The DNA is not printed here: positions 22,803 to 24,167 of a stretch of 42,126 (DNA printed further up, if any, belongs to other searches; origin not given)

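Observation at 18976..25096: Six-kb glycan-biosynthesis island inserted in the middle of the virion operon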

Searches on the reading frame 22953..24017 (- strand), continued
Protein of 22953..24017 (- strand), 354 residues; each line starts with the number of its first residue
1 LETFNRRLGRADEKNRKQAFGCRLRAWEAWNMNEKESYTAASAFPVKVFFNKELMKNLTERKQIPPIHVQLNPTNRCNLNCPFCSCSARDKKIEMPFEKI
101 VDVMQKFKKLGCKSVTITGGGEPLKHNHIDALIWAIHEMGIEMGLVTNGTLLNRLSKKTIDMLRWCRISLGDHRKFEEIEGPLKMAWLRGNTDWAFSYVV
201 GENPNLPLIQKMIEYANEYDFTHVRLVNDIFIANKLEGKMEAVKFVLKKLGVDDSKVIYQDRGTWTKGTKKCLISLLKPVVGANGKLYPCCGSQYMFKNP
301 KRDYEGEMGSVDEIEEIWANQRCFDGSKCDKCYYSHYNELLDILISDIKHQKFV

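Call 64: fold_search(model_id=the predicted structure, library=pdb)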
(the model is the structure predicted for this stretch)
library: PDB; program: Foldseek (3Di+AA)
matches with E <= 10: 1687; with E <= 0.001: 111
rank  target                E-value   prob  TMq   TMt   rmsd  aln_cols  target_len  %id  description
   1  5v1s_A                3.5e-12  1.00  0.57  0.45   9.1       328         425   17  Crystal structure of Streptococcus suis SuiB bound to S-adenosylmethionine (released 2017-08-30)
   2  8hzv_B                5.3e-12  1.00  0.64  0.46   5.6       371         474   14  The crystal structure of a Radical SAM Enzyme DesII (released 2024-07-10)
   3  5v1t_A                6.4e-12  1.00  0.57  0.43   8.1       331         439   17  Crystal structure of Streptococcus suis SuiB bound to precursor peptide SuiA (released 2017-08-30)
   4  8hzy_A                8.2e-12  1.00  0.62  0.46   6.2       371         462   14  The crystal structure of a Radical SAM Enzyme DesII (released 2024-07-10)
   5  8hzv_D                9.9e-12  1.00  0.60  0.44   5.9       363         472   16  The crystal structure of a Radical SAM Enzyme DesII (released 2024-07-10)
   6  8hzv_C                1.2e-11  1.00  0.60  0.44   6.3       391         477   14  The crystal structure of a Radical SAM Enzyme DesII (released 2024-07-10)
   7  5v1q_B                1.2e-11  1.00  0.55  0.42   9.2       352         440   17  Crystal structure of Streptococcus suis SuiB (released 2017-08-30)
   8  8hzv_A                1.5e-11  1.00  0.62  0.44   6.1       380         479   14  The crystal structure of a Radical SAM Enzyme DesII (released 2024-07-10)
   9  5v1s_B                1.6e-11  1.00  0.53  0.42  10.4       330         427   17  Crystal structure of Streptococcus suis SuiB bound to S-adenosylmethionine (released 2017-08-30)
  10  5v1q_A                1.9e-11  1.00  0.55  0.43   9.4       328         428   16  Crystal structure of Streptococcus suis SuiB (released 2017-08-30)
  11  7vob                  2.2e-11  1.00  0.61  0.60   6.9       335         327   16  The crystal structure of a Radical SAM Enzyme BlsE involved in the Biosynthesis of Blasticidin S (released 2022-05-04)
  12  6efn                  2.3e-11  1.00  0.59  0.50   5.1       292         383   20  Structure of a RiPP maturase, SkfB (released 2018-10-24)
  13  8hzy_B                8.5e-11  1.00  0.63  0.47   5.5       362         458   15  The crystal structure of a Radical SAM Enzyme DesII (released 2024-07-10)
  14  1tv7_A                2.1e-10  1.00  0.56  0.55   9.0       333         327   19  Structure of the S-adenosylmethionine dependent Enzyme MoaA (released 2004-08-31)
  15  8vpo                  4.5e-10  1.00  0.51  0.39   9.7       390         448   15  X-Ray Crystal Structure of TigE from Paramaledivibacter caminithermalis (released 2024-02-07)
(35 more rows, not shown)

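Call 66: search_dna_similar(query=window:22953-23924:-, collection=phages, mode=protein, max_evalue=0.001, max_rows=15)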
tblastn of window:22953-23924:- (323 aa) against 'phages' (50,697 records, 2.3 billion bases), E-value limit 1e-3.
Records with a match: 12; places in all: 12; records where one place covers at least 80% of the query: 2.
Best place of each record, by identity: <60% 12.
By first word of the organism name: Bacteriophage 3; Pelagibacter 2; uncultured 2; Acinetobacter 2; Synechococcus 1; Caudoviricetes 1; Bacillus 1.
By host as written in the record: - 8; Candidatus Pelagibacter ubique HTCC1062 2; Synechococcus sp. MIT S9220 1; Bacillus cereus MCR1 1.
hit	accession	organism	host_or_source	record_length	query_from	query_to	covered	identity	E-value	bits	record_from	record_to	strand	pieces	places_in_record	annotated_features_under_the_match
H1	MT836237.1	Bacteriophage sp.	human fecal samples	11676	35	304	84%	24.0%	5e-7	57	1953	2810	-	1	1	record has no annotation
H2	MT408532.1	Synechococcus phage SynMITS9220M01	Synechococcus sp. MIT S9220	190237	24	308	88%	22.4%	3e-17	88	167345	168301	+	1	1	hypothetical protein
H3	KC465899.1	Pelagibacter phage HTVC008M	Candidatus Pelagibacter ubique HTCC1062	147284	15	259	76%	25.7%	4e-17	88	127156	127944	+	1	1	hypothetical protein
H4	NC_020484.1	Pelagibacter phage HTVC008M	Candidatus Pelagibacter ubique HTCC1062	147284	15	259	76%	25.7%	4e-17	88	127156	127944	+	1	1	hypothetical protein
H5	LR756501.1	uncultured phage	metagenomic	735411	34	264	72%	25.8%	5e-17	88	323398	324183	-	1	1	record has no annotation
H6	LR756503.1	uncultured phage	metagenomic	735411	34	264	72%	25.8%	5e-17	88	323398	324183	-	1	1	record has no annotation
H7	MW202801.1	Caudoviricetes sp.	Manatee Spring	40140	16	260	76%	21.5%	3e-8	61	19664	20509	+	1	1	putative fe/-s oxidoreductase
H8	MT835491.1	Bacteriophage sp.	human fecal samples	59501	35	264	71%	20.3%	1e-5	53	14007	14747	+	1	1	record has no annotation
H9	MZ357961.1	Bacillus phage Flasso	Bacillus cereus MCR1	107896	43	131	28%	31.6%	5e-4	48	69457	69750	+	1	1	7-carboxy-7-deazaguanine synthase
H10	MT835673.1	Bacteriophage sp.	human fecal samples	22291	43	123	25%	34.6%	1e-3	47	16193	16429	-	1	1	record has no annotation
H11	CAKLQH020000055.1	Acinetobacter phage MD-2021a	not known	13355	35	118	26%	29.1%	5e-4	48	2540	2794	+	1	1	moaA_2: putative Radical SAM superfamily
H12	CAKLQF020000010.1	Acinetobacter phage MD-2021a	not known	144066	35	118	26%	29.1%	5e-4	48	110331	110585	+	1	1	moaA_2: putative Radical SAM superfamily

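Call 87: search_protein_families(library=phrogs, proteins=[window:22953-23924:-], max_evalue=0.001)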
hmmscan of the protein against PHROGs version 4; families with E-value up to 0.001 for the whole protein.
window:22953-23924:- (323 aa): 8 families
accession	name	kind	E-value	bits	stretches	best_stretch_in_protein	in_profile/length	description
phrog_21308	-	other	5.9e-11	42.2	1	38-120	415-502/735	radical SAM domain-containing protein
phrog_1802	-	other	2e-09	37.8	1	24-123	32-143/556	radical SAM domain-containing protein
phrog_16999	-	other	2e-07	31.9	1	27-106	3-81/288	Fe-S oxidoreductase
phrog_2076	-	moron, auxiliary metabolic gene and host takeover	3.8e-07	30.9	1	45-122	40-126/247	QueE-like radical SAM domain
phrog_13987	-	other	2.3e-05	24.9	1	37-127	16-109/274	radical SAM domain-containing protein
phrog_14086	-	other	0.00013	22.5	1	37-133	88-191/353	radical SAM domain-containing protein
phrog_15140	-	other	0.00027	21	1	17-119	71-171/366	radical SAM domain-containing protein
phrog_27668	-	unknown function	0.00077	19.8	0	37-121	7-96/335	-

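Call 88: search_protein_families(library=padloc, proteins=[window:22953-23924:-], max_evalue=0.001)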
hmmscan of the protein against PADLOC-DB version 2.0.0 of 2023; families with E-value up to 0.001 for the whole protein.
window:22953-23924:- (323 aa): 3 families
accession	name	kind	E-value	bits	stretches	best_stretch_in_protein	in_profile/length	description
PDLC02904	pVip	-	1.8e-14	51.9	1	43-139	10-107/262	Viperins associated with kinases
PDLC02903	pVip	-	1.3e-13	49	1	42-139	6-100/257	Viperins not associated with kinases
PDLC02905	pVip-kinase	-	9.3e-08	29.7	1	32-140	180-292/474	Viperin-kinase fusion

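Call 104: find_encoding_contigs(protein=P0080, flank=8000, max_places=2)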
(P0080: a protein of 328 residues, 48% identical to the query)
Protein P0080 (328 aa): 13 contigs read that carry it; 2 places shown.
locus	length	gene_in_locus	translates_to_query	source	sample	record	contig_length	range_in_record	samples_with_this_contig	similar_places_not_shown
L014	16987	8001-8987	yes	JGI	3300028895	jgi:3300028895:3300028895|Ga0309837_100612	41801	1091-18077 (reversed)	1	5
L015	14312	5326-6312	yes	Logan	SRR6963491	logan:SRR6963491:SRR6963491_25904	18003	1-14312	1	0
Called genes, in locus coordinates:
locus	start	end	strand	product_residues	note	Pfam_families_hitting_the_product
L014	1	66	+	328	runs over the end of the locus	PF00196:GerE (weak), PF08279:HTH_11 (faint), PF12802:MarR_2 (faint), PF12840:HTH_20 (weak), PF13412:HTH_24 (faint)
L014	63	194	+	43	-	-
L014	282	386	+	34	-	-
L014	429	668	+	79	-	-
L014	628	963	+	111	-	-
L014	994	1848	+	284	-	-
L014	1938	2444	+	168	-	-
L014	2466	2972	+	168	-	-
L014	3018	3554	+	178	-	-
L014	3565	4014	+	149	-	-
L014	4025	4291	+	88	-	PF24224:DUF7440 (weak)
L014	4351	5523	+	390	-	PF01370:Epimerase, PF16363:GDP_Man_Dehyd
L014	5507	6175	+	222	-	PF01507:PAPS_reduct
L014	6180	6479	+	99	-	-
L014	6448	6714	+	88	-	-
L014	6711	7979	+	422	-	PF13439:Glyco_transf_4 (weak), PF00534:Glycos_transf_1, PF13692:Glyco_trans_1_4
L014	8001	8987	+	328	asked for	PF04055:Radical_SAM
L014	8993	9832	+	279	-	PF04041:Glyco_hydro_130 (faint), PF04616:Glyco_hydro_43 (faint)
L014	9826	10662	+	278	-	-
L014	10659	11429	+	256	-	PF00535:Glycos_transf_2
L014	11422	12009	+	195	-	PF01209:Ubie_methyltran (weak), PF13489:Methyltransf_23, PF13847:Methyltransf_31, PF08241:Methyltransf_11, PF08242:Methyltransf_12, PF13649:Methyltransf_25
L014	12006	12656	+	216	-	PF13489:Methyltransf_23, PF01209:Ubie_methyltran, PF01135:PCMT, PF02353:CMAS, PF13847:Methyltransf_31, PF08241:Methyltransf_11, PF08242:Methyltransf_12, PF13649:Methyltransf_25, +4 more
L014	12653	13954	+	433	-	PF02310:B12-binding, PF04055:Radical_SAM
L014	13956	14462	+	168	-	PF01637:ATPase_2 (weak), PF07931:CPT (faint), PF13401:AAA_22 (weak), PF13671:AAA_33, PF13207:AAA_17, PF13238:AAA_18 (weak)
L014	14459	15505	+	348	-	PF13489:Methyltransf_23, PF08003:Methyltransf_9, PF05175:MTS (weak), PF13847:Methyltransf_31, PF08241:Methyltransf_11 (weak), PF08242:Methyltransf_12 (weak), PF13649:Methyltransf_25 (weak)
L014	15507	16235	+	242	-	PF13641:Glyco_tranf_2_3, PF00535:Glycos_transf_2, PF10111:Glyco_tranf_2_2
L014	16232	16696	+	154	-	PF13489:Methyltransf_23, PF13847:Methyltransf_31 (faint), PF08241:Methyltransf_11, PF08242:Methyltransf_12 (weak), PF13649:Methyltransf_25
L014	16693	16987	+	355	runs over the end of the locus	PF13439:Glyco_transf_4, PF00534:Glycos_transf_1, PF13692:Glyco_trans_1_4, PF20706:GT4-conflict (weak)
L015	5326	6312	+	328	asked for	PF04055:Radical_SAM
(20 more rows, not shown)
